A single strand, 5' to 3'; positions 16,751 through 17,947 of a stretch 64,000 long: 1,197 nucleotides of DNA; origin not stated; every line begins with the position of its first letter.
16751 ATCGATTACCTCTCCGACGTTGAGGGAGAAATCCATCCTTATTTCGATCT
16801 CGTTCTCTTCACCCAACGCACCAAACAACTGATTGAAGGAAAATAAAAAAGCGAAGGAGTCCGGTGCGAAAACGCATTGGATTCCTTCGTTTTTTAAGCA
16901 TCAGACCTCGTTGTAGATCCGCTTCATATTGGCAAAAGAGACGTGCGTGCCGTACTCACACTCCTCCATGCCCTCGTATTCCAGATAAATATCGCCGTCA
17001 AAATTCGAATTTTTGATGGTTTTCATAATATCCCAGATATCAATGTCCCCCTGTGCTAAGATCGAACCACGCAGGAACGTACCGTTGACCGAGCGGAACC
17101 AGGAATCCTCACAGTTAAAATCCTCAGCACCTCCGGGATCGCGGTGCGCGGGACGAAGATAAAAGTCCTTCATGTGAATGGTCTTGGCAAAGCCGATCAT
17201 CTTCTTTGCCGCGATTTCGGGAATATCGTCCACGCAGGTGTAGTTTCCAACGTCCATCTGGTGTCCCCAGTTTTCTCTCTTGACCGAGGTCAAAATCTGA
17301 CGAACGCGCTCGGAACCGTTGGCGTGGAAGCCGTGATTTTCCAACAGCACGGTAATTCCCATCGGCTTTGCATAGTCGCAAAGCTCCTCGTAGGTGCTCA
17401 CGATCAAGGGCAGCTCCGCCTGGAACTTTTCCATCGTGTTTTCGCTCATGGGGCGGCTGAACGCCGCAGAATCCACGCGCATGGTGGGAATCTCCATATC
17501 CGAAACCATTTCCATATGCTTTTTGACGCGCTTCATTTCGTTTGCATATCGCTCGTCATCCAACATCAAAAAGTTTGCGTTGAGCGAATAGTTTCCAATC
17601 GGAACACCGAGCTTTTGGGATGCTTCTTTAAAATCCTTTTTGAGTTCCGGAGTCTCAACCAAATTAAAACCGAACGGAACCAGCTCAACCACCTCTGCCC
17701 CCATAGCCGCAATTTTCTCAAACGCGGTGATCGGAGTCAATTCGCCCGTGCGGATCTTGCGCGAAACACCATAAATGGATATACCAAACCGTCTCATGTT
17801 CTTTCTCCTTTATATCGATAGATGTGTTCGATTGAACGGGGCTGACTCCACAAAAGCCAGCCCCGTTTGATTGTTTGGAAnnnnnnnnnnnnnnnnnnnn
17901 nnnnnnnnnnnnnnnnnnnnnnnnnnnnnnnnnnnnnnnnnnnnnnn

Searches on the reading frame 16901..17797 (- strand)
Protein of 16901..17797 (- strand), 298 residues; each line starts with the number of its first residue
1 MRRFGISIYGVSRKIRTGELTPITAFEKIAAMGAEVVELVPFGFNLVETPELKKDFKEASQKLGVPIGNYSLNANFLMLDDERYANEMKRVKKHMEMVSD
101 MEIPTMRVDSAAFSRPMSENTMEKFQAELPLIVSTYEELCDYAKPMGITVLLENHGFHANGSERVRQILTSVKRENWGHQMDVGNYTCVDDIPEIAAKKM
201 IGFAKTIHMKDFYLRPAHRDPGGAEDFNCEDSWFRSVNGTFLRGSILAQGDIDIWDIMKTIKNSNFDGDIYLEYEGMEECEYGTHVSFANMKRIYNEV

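Call 23: search_protein_families(library=pfam, proteins=[window:16901-17797:-])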
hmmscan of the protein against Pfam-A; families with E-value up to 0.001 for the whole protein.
window:16901-17797:- (298 aa): 1 family
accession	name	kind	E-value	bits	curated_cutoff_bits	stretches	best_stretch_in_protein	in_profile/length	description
PF01261.30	AP_endonuc_2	-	4.3e-23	82.7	31.1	1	26-278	1-233/249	Xylose isomerase-like TIM barrel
